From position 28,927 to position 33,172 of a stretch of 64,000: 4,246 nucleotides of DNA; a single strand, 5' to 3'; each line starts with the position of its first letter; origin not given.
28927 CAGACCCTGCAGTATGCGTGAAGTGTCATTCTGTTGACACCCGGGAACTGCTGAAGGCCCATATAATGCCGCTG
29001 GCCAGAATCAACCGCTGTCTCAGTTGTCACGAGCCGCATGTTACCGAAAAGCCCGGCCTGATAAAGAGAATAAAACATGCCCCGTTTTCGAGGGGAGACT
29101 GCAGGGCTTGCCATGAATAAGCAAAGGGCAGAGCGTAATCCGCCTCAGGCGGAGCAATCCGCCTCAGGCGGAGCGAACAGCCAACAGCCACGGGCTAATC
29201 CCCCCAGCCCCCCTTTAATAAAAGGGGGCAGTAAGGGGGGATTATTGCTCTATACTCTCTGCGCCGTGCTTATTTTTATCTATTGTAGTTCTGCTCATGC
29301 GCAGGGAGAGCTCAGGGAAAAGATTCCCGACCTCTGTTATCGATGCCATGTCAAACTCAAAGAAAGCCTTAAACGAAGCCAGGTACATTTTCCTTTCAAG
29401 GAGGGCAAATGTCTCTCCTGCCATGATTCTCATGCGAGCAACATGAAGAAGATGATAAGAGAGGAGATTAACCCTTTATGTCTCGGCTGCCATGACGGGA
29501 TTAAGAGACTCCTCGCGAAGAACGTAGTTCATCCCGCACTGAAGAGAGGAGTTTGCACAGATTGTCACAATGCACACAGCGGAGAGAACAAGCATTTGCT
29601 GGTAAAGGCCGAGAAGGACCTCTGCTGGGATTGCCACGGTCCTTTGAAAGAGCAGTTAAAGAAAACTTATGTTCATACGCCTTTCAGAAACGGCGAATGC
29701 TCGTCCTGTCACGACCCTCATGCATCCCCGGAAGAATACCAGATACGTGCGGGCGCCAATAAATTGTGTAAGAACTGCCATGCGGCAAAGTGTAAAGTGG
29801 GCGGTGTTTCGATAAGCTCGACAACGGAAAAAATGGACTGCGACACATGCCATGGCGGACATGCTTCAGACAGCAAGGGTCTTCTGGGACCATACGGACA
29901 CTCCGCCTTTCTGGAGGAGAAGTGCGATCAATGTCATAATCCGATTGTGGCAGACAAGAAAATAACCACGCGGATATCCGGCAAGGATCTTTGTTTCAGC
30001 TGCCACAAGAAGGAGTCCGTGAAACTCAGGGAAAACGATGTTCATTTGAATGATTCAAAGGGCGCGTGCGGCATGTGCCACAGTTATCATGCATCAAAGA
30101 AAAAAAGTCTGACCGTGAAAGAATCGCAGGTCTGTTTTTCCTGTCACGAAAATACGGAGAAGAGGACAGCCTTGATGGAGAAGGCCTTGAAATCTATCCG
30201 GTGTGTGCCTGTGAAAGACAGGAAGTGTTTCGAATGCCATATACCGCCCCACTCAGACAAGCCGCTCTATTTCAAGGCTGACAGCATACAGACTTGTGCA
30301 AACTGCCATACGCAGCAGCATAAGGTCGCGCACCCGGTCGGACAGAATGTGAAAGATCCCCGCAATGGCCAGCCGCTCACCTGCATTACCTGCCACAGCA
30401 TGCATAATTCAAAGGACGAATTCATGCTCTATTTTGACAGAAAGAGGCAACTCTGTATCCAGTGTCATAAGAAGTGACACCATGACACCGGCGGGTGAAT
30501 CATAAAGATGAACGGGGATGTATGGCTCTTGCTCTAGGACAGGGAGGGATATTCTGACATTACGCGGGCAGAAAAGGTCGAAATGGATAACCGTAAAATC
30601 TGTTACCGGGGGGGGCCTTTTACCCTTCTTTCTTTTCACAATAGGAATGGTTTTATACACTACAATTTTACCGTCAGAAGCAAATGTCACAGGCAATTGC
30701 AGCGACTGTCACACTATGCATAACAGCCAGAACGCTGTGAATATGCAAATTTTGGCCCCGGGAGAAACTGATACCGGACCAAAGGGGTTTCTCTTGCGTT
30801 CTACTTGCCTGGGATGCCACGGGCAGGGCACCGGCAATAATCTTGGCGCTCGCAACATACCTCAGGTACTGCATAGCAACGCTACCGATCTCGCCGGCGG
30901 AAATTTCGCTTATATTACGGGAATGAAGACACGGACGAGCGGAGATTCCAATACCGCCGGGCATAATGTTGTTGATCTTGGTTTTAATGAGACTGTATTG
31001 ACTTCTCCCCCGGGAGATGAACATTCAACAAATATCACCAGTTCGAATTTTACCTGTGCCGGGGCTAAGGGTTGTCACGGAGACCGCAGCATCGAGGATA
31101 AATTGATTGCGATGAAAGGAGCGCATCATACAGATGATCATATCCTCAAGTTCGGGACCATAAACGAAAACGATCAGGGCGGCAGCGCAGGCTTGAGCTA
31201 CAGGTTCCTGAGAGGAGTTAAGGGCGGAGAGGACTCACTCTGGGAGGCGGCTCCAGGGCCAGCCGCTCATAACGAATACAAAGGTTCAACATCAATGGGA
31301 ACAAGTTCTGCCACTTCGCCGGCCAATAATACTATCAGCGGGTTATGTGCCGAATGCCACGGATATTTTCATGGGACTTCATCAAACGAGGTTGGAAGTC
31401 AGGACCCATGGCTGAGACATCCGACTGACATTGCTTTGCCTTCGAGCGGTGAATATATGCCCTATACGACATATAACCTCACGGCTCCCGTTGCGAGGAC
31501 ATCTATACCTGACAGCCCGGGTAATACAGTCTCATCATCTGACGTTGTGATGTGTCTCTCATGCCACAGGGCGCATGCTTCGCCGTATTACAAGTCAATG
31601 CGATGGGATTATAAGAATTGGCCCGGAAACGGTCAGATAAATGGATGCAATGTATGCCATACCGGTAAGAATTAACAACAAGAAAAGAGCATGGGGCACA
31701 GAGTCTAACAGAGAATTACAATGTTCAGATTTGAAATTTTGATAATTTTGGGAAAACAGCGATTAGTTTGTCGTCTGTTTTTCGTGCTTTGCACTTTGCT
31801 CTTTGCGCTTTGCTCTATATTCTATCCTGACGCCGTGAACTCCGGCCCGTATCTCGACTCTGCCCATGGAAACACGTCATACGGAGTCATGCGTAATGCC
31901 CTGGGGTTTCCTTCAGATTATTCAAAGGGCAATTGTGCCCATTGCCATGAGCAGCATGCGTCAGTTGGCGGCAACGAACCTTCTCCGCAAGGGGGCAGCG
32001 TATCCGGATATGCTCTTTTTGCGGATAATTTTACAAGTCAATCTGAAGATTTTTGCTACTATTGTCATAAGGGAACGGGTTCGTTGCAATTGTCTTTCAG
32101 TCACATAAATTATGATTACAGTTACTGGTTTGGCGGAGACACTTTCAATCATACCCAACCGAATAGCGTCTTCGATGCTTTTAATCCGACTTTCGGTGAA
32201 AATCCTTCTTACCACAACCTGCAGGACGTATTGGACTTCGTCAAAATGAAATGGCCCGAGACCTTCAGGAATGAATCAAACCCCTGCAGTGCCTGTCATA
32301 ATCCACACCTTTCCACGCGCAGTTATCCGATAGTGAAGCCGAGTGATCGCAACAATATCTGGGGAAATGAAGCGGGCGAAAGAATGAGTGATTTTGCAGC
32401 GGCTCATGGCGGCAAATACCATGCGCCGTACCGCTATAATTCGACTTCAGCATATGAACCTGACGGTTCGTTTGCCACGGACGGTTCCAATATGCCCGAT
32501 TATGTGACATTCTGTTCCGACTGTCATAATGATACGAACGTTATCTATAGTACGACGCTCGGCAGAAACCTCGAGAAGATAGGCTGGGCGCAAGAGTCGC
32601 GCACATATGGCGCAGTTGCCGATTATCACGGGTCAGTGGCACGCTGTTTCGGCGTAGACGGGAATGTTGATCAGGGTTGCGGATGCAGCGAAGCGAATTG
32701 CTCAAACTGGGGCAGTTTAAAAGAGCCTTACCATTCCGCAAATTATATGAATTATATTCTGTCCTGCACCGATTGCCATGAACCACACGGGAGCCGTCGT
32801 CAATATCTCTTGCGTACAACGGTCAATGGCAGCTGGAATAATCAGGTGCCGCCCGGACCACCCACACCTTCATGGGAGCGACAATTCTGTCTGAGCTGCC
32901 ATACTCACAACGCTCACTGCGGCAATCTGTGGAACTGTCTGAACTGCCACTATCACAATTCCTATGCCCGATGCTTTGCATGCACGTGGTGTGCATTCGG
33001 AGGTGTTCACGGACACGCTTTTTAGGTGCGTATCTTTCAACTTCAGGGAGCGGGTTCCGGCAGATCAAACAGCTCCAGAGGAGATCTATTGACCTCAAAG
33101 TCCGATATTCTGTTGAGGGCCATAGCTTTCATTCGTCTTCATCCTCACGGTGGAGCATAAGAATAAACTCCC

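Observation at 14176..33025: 18.7-kb OmcS-like cytochrome 'nanowire' locus with a dedicated envelope module, adjacent to a Wood-Ljungdahl operon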

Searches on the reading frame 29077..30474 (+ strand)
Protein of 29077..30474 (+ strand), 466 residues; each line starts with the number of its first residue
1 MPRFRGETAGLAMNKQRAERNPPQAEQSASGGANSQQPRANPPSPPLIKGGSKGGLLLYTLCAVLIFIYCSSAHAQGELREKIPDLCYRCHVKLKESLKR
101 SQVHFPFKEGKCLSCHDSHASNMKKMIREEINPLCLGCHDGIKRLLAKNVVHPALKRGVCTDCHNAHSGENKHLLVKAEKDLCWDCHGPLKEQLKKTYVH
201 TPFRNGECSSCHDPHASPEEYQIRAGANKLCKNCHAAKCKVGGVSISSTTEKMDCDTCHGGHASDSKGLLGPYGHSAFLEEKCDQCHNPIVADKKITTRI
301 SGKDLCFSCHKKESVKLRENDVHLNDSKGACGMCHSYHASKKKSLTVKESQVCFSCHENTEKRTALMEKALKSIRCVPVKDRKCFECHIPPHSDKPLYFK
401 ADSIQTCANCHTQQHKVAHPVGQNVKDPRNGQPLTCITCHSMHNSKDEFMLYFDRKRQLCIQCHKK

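Call 7: search_protein_families(library=pfam, max_evalue=0.01, proteins=[window:29077-30474:+])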
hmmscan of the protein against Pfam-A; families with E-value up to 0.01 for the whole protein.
window:29077-30474:+ (466 aa): 6 families
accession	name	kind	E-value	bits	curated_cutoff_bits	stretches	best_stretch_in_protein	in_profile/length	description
PF09699.15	Paired_CXXCH_1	-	4.7e-72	237.9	20.6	7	104-141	1-38/41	Doubled CXXCH motif (Paired_CXXCH_1)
PF14522.11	Cytochrome_C7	-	8e-18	64.5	24.8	6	403-465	12-67/67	Cytochrome c7 and related cytochrome c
PF14537.11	Cytochrom_c3_2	-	2.1e-17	63.8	25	5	110-187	7-78/79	Cytochrome c3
PF22678.1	Cytochrom_c_NrfB-like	-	1.4e-09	38.8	27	0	125-173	26-74/89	Cytochrome c-type protein NrfB-like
PF22113.1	Mtrc-MtrF_II-IV_dom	-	2.7e-08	34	30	1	280-443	6-166/176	Outer membrane cytochrome MtrC/MtrF-like, domains II/IV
PF02085.21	Cytochrom_CIII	-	2.4e-05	25.1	22.9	0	274-357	24-101/101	Class III cytochrome C family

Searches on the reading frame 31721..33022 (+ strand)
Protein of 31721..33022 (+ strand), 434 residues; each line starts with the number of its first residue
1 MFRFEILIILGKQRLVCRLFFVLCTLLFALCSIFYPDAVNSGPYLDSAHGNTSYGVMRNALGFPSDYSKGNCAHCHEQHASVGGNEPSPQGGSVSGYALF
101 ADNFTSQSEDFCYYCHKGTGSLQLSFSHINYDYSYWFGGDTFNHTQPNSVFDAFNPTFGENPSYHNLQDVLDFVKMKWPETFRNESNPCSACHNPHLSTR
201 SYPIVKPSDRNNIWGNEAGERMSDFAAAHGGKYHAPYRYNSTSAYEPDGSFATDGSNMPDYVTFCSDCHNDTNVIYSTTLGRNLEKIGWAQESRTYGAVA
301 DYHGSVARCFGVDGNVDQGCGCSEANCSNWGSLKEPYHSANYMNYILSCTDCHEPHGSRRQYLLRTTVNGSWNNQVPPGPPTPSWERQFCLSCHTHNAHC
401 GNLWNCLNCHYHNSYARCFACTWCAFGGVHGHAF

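Call 7: search_protein_families(library=pfam, max_evalue=0.01, proteins=[window:31721-33022:+])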
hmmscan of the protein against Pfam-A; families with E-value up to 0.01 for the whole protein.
window:31721-33022:+ (434 aa): 2 families
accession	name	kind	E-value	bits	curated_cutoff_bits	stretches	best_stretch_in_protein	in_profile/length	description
PF09699.15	Paired_CXXCH_1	-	1.2e-07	31.7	20.6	1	349-369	9-29/41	Doubled CXXCH motif (Paired_CXXCH_1)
PF14537.11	Cytochrom_c3_2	-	0.0067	17.3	25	0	340-362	52-73/79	Cytochrome c3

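Call 80: search_solved_structures(query=A4, max_evalue=1)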
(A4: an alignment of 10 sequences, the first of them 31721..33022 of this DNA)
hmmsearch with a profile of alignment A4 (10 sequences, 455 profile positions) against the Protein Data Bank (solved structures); distinct sequences matched with E-value up to 1: 4.
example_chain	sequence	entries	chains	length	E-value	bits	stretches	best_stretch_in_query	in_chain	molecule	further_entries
1jni_A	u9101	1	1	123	0.0078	18.2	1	323-389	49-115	DIHEME CYTOCHROME C NAPB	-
1sq1_A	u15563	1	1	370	0.51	12.2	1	134-181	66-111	Chorismate synthase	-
9eh1_L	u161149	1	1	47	0.93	11.3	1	407-435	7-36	RNA polymerase II subunit K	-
28jc_L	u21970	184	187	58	0.97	11.3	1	407-435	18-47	DNA-directed RNA polymerases I, II, and III subunit RPABC4 | RNA polymerase II subunit K | DNA-directed RNA polymerase II subunit RPB12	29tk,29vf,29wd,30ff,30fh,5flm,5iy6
